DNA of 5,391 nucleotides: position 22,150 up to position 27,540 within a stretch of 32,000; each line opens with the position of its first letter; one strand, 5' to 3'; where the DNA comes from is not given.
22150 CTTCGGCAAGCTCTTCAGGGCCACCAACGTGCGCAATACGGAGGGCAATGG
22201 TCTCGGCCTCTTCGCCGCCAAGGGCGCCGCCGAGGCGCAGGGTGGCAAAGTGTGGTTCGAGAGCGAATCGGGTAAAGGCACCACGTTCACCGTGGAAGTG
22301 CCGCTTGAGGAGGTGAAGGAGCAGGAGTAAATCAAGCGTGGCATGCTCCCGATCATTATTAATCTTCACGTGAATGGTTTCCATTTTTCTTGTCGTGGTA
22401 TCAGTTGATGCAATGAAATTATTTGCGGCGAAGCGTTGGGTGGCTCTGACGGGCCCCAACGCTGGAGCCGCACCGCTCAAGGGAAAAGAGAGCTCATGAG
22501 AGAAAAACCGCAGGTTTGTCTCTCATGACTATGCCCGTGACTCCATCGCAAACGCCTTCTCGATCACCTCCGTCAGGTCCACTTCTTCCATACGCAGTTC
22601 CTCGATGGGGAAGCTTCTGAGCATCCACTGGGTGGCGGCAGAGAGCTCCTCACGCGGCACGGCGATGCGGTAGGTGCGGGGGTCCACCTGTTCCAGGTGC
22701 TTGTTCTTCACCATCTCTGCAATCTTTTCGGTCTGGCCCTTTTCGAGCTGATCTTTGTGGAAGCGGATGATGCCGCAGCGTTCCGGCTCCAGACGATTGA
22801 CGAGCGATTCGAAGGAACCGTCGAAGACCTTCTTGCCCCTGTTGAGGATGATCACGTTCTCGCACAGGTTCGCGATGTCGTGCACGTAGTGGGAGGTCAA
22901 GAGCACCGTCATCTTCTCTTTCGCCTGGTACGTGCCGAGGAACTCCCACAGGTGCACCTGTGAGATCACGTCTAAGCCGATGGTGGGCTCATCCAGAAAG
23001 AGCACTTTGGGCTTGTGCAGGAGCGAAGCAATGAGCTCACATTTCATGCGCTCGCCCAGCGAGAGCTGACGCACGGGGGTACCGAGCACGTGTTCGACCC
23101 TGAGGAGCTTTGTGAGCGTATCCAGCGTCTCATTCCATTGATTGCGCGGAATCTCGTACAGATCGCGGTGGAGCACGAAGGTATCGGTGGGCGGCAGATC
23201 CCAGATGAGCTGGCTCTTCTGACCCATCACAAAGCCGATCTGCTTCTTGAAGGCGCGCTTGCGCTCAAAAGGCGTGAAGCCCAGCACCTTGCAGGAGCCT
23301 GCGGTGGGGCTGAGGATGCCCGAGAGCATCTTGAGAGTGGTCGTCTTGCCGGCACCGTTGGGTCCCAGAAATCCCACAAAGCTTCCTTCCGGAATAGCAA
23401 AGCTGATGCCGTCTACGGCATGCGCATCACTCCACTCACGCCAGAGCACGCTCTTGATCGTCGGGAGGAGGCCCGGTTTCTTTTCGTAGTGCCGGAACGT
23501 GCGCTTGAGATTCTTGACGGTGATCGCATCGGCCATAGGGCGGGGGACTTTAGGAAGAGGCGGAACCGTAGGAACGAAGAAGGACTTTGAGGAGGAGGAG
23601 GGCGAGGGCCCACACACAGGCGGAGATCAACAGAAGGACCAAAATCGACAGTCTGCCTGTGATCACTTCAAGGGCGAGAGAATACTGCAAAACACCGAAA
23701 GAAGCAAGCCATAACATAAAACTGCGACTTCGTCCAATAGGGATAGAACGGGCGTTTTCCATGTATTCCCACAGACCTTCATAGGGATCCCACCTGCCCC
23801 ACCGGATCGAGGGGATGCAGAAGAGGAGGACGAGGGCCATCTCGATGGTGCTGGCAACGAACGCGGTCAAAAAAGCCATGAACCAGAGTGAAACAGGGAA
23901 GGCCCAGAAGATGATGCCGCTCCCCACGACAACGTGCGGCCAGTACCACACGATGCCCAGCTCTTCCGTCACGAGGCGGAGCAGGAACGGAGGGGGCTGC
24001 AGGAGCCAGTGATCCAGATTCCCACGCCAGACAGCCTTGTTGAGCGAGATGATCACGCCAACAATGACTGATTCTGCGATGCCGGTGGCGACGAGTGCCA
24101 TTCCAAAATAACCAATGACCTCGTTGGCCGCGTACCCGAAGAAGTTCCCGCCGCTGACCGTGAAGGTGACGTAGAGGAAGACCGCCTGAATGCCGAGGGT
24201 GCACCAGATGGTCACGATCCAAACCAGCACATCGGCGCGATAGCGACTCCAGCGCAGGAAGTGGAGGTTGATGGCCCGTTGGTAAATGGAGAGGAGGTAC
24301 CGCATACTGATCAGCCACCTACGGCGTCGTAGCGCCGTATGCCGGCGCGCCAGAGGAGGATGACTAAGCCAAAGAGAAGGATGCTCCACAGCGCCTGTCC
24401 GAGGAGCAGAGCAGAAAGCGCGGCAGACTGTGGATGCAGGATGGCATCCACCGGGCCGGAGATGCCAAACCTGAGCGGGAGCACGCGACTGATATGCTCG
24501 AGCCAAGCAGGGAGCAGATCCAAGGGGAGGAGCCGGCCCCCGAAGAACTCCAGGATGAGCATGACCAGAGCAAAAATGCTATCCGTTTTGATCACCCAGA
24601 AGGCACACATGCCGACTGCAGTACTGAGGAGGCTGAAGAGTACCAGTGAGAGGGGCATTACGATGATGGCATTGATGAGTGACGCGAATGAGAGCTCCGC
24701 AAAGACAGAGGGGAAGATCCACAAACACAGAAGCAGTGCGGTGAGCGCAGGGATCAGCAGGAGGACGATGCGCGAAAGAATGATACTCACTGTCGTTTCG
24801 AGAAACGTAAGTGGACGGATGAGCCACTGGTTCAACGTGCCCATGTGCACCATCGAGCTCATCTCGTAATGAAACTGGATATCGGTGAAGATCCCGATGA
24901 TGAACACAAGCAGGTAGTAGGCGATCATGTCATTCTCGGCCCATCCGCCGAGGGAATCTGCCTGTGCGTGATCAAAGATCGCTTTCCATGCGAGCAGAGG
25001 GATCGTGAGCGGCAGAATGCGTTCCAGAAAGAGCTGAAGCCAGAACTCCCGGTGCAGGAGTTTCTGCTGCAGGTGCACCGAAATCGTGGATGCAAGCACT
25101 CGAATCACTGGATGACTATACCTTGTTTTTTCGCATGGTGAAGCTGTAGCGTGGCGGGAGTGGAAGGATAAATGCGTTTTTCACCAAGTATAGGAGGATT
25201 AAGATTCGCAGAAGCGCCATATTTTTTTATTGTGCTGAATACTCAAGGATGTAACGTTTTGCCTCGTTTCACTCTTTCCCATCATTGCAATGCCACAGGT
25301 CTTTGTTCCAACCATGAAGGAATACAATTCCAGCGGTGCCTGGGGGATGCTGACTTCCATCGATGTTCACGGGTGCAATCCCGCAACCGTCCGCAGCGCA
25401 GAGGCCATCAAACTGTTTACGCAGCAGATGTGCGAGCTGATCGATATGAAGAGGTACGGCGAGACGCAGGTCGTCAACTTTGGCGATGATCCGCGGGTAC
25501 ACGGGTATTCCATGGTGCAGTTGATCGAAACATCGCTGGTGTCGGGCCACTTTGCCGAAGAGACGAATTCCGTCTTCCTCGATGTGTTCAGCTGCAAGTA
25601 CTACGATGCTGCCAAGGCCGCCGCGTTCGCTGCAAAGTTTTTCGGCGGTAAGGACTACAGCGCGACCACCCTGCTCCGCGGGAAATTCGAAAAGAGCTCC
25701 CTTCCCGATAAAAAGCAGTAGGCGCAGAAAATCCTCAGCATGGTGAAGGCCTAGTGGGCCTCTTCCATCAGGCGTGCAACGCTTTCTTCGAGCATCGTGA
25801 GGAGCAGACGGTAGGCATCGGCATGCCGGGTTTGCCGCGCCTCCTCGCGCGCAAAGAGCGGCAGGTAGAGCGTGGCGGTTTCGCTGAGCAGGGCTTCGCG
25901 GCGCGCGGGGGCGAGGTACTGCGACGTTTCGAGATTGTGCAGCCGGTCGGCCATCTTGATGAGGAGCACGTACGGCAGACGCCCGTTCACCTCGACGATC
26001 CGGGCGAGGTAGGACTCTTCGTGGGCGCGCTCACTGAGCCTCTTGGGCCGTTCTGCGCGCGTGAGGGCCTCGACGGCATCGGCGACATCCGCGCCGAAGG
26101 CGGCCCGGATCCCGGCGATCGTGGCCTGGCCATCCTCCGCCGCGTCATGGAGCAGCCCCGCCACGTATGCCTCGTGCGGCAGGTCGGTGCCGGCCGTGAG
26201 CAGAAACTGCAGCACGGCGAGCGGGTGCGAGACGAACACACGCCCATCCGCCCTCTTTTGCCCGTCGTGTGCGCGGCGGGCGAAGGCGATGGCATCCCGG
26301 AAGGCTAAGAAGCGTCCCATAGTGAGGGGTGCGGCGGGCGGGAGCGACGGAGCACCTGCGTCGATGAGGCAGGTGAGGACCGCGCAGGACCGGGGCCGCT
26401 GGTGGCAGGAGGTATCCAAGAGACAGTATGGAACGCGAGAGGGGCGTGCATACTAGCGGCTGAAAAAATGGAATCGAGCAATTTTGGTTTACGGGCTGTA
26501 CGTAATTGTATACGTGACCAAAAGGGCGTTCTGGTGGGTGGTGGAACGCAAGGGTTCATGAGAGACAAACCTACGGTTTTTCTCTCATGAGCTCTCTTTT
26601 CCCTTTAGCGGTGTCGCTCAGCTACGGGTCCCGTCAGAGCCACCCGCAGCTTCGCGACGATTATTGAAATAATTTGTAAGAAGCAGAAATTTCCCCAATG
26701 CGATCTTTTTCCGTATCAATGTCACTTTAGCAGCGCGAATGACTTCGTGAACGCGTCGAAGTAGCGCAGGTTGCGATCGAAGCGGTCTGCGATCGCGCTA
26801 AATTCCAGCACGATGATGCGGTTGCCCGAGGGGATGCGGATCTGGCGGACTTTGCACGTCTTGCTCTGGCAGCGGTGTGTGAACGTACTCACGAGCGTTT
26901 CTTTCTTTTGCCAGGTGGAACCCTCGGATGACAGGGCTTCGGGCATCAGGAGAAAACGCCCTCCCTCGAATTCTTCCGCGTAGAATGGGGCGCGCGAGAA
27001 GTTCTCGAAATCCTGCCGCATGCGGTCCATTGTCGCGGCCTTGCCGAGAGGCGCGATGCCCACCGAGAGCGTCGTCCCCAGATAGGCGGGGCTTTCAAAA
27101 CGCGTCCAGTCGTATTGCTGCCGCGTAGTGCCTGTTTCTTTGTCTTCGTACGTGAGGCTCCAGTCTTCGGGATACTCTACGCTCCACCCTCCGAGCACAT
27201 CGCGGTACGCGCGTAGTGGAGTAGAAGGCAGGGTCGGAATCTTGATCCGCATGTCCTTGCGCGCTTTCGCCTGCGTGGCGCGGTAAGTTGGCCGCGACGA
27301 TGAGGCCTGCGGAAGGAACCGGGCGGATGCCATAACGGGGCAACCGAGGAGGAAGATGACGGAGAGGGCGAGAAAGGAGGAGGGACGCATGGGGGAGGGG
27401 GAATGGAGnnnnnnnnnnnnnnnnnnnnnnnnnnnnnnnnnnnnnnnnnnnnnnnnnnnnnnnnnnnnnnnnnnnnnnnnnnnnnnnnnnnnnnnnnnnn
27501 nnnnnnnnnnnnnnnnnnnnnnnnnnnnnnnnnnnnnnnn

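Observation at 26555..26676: Two-hairpin element with compensatory stem substitutions between copies: candidate structured RNA or 3'-end module (orphan copy)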

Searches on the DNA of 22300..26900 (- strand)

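Call 9: search_rna_families(source=window, start=22300, end=26900, threshold=evalue, max_evalue=10)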
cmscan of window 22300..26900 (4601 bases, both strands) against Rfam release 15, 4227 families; matches with E-value up to 10: 4.
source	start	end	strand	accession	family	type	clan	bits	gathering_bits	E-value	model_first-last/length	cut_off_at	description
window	24309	24436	-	RF02128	GNAS-AS1_2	Gene; lncRNA;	-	21.4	47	3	1-118/118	no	GNAS antisense RNA 1 conserved region 2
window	26541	26607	-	RF03308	MIR848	Gene; miRNA;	-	19.5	90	1.6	1-97/97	no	MIR848 microRNA precursor family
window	24822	24923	-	RF03834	mir-3173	Gene; miRNA;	-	19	84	9.3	1-80/80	no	mir-3173 microRNA precursor family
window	26102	26153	+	RF00449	IRES_HIF1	Cis-reg; IRES;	-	12.4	110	4.9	96-147/279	no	HIF-1 alpha IRES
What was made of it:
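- On Any Rfam 15 family: With E up to 10 over 22300-26900 only noise appeared; the best hit overlapping the element was MIR848 at 19.5 bits against a gathering score of 90 (call 9).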

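Call 79: search_with_rna_model(model_id=R1, sources=[L158, L159], max_evalue=0.01)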
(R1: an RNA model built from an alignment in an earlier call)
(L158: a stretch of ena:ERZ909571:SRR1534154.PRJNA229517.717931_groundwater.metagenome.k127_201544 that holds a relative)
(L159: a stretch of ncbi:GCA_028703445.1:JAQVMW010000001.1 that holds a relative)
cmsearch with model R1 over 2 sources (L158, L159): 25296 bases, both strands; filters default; matches with E-value up to 0.01: 1.
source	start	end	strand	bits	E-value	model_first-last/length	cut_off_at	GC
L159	9264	9356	+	52.7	2.6e-13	1-112/112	no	0.54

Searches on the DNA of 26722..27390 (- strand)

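Call 62: search_with_rna_model(model_id=R1, sources=[L148, L149, L153, L154, L155, L156, L157], max_evalue=0.01)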
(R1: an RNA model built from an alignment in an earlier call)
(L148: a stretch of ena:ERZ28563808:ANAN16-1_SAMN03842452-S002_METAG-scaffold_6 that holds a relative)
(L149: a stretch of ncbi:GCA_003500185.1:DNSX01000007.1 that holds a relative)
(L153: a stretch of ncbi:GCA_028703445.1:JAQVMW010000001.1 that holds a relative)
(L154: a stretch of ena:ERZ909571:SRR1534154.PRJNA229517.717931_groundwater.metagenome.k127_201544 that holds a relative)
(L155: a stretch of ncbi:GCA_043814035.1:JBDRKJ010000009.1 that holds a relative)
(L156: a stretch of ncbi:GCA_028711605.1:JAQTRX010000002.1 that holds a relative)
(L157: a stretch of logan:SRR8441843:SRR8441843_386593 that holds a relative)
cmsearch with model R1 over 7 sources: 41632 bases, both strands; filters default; matches with E-value up to 0.01: 4.
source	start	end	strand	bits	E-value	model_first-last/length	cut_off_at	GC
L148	3716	3838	-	103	5.1e-27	1-112/112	no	0.5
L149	3716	3838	-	103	5.1e-27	1-112/112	no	0.5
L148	3798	3897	+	35.9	1.9e-08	1-112/112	no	0.49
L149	3798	3897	+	35.9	1.9e-08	1-112/112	no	0.49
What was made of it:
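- The focal site is empty in five relatives (call 62).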
